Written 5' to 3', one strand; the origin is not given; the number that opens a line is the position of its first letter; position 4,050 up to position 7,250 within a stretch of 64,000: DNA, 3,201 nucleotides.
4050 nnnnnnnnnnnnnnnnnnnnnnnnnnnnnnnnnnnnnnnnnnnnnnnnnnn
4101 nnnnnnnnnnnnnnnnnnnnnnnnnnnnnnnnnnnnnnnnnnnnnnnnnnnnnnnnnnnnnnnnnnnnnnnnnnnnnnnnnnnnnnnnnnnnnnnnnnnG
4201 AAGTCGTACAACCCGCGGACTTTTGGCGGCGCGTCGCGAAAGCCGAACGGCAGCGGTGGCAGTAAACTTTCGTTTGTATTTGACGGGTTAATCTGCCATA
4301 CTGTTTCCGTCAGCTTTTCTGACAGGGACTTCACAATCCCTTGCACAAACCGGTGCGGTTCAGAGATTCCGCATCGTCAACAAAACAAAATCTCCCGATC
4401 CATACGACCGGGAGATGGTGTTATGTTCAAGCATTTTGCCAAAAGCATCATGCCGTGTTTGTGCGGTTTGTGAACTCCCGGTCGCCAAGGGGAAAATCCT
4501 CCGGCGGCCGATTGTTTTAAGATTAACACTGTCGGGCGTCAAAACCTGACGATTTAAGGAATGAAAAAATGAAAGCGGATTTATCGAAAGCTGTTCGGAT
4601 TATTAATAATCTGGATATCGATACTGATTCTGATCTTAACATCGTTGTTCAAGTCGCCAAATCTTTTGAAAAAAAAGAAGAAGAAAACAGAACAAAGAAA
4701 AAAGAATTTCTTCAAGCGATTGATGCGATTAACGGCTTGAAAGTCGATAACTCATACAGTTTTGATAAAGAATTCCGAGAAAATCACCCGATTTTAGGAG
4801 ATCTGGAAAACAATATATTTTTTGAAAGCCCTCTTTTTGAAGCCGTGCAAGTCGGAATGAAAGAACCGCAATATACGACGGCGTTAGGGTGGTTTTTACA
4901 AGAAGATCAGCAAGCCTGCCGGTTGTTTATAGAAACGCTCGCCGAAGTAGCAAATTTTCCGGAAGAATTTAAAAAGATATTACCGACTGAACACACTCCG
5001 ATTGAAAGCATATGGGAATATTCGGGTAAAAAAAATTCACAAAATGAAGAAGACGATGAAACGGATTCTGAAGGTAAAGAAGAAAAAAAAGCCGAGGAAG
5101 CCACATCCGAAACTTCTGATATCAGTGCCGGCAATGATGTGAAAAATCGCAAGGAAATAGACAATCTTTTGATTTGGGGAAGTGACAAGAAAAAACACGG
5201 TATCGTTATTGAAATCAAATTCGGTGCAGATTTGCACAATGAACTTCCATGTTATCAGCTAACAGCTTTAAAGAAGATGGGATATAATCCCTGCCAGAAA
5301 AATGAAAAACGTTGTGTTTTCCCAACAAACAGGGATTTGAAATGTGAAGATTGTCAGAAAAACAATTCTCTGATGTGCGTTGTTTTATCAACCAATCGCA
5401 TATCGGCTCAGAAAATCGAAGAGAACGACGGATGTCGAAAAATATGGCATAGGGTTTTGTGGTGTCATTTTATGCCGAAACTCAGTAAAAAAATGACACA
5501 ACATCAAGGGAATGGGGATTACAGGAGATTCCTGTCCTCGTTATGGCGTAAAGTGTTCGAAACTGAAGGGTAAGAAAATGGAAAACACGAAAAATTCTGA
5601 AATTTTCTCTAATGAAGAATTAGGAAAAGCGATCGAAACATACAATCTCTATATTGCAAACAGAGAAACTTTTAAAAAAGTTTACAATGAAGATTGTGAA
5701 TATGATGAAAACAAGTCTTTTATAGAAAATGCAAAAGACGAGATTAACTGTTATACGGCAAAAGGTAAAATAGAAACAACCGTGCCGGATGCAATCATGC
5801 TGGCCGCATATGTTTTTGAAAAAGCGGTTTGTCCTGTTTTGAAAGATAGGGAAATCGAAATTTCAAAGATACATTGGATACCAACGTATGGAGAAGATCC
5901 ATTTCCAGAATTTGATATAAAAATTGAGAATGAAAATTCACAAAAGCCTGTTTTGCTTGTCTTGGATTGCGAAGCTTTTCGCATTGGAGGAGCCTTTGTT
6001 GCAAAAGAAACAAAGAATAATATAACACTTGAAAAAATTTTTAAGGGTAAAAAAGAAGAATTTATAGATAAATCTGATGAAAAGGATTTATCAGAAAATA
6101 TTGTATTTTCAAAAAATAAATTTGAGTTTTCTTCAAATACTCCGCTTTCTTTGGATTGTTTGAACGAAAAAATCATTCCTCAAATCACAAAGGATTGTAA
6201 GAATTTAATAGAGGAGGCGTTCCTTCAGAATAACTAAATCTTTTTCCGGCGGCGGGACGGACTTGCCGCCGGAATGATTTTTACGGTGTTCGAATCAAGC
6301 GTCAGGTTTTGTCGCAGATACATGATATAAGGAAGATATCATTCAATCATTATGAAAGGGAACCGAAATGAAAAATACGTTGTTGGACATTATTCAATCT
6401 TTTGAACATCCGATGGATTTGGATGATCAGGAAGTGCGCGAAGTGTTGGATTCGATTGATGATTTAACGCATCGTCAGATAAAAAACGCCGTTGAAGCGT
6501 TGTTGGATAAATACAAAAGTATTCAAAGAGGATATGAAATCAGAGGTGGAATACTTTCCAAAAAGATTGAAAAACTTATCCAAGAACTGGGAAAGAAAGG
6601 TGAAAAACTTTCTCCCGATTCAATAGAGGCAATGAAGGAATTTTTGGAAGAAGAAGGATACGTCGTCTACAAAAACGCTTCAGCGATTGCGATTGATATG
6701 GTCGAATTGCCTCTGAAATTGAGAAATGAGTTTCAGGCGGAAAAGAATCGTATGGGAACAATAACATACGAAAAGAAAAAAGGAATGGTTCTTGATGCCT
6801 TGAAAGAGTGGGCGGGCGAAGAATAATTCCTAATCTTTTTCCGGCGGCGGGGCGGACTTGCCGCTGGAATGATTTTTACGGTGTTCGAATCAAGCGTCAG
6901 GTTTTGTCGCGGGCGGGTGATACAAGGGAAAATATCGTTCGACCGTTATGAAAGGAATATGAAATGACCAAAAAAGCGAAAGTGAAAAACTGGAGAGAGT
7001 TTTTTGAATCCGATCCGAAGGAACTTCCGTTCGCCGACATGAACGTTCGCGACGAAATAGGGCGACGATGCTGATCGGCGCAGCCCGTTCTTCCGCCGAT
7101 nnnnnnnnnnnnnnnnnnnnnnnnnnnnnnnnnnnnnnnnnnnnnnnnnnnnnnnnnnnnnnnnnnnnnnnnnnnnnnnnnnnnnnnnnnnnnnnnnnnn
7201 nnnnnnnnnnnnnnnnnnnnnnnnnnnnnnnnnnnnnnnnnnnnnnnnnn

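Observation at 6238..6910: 78-bp near-identical direct repeat (terminator hairpin plus conserved leader) bracketing an AT-rich orphan gene: a cassette-like organisation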

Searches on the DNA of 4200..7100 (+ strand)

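Call 61: search_rna_families(source=window, start=4200, end=7100, threshold=evalue, max_evalue=1)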
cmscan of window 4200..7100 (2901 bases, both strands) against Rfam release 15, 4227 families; matches with E-value up to 1: 2.
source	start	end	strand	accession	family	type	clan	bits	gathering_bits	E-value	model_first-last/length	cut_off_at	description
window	4406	4491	+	RF02221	sRNA-Xcc1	Gene; sRNA;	-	32.5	53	0.0042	1-87/87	no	sRNA-Xcc1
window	6103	6142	-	RF01222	sn2417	Gene; snRNA; snoRNA; CD-box;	-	22.7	80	0.1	1-123/123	no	Small nucleolar RNA sn2417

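Call 63: search_rna_families(source=window, start=4300, end=4600, threshold=evalue, max_evalue=1, show_alignments=2)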
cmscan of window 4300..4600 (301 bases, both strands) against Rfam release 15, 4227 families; matches with E-value up to 1: 1.
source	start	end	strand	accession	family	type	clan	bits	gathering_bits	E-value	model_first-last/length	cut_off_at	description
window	4406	4491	+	RF02221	sRNA-Xcc1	Gene; sRNA;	-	32.5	53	0.00044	1-87/87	no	sRNA-Xcc1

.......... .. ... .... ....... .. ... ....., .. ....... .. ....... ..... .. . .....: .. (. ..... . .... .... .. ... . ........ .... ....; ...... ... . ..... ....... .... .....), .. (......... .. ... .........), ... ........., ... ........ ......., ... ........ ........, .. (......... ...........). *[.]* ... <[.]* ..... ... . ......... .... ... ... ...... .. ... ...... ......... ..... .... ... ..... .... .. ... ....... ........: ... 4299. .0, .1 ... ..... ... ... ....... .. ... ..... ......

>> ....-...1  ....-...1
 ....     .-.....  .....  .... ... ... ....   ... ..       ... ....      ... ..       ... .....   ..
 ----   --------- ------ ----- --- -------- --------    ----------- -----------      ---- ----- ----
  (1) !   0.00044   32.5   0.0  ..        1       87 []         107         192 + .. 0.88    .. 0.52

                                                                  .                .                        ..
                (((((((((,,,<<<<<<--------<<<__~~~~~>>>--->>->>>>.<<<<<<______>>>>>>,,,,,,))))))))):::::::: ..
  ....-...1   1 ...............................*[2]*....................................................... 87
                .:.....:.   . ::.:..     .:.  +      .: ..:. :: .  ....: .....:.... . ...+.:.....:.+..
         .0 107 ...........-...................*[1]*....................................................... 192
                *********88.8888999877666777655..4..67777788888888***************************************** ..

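Call 85: search_rna_families(sources=[L028, L018, L010], threshold=evalue, max_evalue=1)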
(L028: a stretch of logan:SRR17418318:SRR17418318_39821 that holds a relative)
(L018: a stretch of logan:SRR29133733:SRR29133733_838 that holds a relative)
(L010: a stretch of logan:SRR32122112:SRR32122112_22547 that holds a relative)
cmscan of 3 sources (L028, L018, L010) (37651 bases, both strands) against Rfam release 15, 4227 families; matches with E-value up to 1: 9.
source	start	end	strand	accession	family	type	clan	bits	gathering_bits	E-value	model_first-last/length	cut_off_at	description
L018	8089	8174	+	RF02221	sRNA-Xcc1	Gene; sRNA;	-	35.5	53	0.01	1-87/87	no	sRNA-Xcc1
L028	5193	5278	+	RF02221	sRNA-Xcc1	Gene; sRNA;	-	34.2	53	0.022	1-87/87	no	sRNA-Xcc1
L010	7206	7291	+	RF02221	sRNA-Xcc1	Gene; sRNA;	-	32.2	53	0.064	1-87/87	no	sRNA-Xcc1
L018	13076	13165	+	RF01772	rnk_pseudo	Cis-reg; leader;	-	29.4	55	0.37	1-108/108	no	Pseudomonas rnk leader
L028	584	658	+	RF00521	SAM_alpha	Cis-reg; riboswitch;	-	26.9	36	0.033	1-79/79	no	Alpha-proteobacteria SAM riboswitch aptamer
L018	4618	4692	+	RF00521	SAM_alpha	Cis-reg; riboswitch;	-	26.8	36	0.034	1-79/79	no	Alpha-proteobacteria SAM riboswitch aptamer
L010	3688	3762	+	RF00521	SAM_alpha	Cis-reg; riboswitch;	-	25.1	36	0.1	1-79/79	no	Alpha-proteobacteria SAM riboswitch aptamer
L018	5447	5537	+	RF00114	S15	Cis-reg; leader;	CL00121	24.9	39.5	0.076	1-117/117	no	Ribosomal S15 leader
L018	13125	13200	-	RF02552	RcsR1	Gene; sRNA;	-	24.5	60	0.59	1-96/96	no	RcsR1 sRNA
